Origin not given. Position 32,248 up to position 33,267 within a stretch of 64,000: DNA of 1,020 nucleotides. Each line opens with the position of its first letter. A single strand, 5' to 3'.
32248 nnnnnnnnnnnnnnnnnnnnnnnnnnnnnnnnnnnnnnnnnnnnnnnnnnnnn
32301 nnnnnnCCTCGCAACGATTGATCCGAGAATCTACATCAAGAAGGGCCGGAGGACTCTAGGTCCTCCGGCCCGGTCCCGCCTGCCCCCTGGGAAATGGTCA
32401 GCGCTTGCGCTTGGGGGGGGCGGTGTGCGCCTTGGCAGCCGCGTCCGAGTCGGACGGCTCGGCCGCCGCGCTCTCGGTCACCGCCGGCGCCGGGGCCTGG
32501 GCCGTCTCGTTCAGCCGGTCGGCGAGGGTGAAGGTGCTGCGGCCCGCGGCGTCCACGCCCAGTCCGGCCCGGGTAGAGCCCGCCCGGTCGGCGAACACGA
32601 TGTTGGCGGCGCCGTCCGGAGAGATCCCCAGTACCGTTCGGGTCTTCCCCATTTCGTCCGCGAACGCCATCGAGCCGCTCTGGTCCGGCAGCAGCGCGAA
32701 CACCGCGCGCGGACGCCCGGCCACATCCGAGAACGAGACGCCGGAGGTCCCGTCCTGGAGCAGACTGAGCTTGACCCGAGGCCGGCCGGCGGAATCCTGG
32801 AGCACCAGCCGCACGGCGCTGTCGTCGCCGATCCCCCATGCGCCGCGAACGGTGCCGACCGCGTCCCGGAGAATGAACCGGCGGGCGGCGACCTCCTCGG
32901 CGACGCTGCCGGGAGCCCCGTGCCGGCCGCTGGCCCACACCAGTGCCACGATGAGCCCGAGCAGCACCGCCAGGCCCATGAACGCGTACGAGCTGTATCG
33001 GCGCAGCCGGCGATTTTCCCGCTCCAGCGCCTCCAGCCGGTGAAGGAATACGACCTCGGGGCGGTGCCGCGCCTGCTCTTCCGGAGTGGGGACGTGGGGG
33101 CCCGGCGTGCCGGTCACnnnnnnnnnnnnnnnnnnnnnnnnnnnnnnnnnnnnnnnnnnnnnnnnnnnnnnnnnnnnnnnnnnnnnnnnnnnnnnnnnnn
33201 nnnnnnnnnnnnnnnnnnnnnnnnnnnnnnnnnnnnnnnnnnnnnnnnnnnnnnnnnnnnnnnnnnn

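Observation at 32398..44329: Complete Tad/Flp operon with an uncharacterised, tightly coupled three-gene tail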

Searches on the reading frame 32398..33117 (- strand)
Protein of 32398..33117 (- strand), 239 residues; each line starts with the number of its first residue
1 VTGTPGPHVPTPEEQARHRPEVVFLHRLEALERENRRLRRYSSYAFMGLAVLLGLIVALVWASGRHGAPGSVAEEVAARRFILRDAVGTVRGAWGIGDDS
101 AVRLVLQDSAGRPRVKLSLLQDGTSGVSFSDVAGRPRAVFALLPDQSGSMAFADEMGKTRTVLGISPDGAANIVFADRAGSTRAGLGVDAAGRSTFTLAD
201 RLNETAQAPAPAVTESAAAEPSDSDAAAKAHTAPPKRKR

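Call 5: search_protein_families(library=pfam, proteins=[window:32398-33117:-], max_evalue=0.01)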
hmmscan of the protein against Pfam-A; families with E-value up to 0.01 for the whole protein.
window:32398-33117:- (239 aa): 0 families

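Call 6: search_protein_families(library=ncbifam, proteins=[window:32398-33117:-], max_evalue=0.01)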
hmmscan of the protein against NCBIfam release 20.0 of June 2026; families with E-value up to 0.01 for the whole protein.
window:32398-33117:- (239 aa): 0 families

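Call 12: find_homologous_proteins(query=window:32398-33117:-)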
Query window:32398-33117:- (239 aa): 221 proteins with E <= 0.001 among 8000 candidates; the best 120 are listed.
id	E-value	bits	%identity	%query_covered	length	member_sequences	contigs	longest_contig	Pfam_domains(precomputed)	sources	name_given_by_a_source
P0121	1.8e-134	465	92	100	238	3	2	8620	-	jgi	jgi:hypothetical protein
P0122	7.6e-125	433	87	100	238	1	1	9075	-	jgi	-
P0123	2.0e-124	432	89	97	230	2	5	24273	-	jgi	jgi:hypothetical protein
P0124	2.0e-119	415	81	100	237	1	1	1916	-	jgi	jgi:hypothetical protein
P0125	3.6e-119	414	85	100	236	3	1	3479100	-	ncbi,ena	-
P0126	2.2e-115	402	79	99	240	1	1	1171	-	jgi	jgi:hypothetical protein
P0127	5.4e-115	401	79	100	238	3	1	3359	-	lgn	-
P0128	8.8e-115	400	79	100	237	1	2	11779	-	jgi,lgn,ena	jgi:hypothetical protein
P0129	1.4e-106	373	74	100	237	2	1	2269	-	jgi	jgi:hypothetical protein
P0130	4.7e-105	368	75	100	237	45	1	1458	-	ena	-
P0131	9.5e-105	367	77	97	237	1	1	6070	-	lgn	-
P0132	1.1e-103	364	74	100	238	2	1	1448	-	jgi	jgi:hypothetical protein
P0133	1.5e-103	363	74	100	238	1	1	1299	-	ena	-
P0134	3.7e-103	362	74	100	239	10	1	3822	-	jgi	-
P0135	3.9e-102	359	73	100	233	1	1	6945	-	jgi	jgi:hypothetical protein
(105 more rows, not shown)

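Call 42: predict_structure(alignment_id=A1)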
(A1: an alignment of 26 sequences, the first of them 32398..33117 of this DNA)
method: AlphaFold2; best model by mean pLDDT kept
length: 239 residues; sequences in the alignment: 26
mean_pLDDT: 77.3   pTM: 0.51
mean pLDDT of the five models: 77.3, 76.0, 75.5, 75.3, 74.5
residues with pLDDT >= 90: 120; 70-90: 41; 50-70: 29; < 50: 49
segments of 3 or more residues with pLDDT < 50: 1-4, 67-76, 203-234
pLDDT, mean of each block of 10 residues (from residue 1): 49 57 78 87 93 90 61 52 92 90 94 95 96 96 96 95 96 92 94 90 42 34 34 50
secondary structure, 60 per line:
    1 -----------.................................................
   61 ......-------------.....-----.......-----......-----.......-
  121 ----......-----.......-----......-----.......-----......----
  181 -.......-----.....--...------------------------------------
elements in order: H12-66 E80-84 E90-96 E102-107 E113-119 E125-130 E136-142 E148-153 E159-165 E171-176 E182-188 E194-198

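Call 80: search_protein_families(library=padloc, proteins=[window:32398-33117:-], max_evalue=0.01)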
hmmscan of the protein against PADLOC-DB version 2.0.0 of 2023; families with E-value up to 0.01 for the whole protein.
window:32398-33117:- (239 aa): 0 families
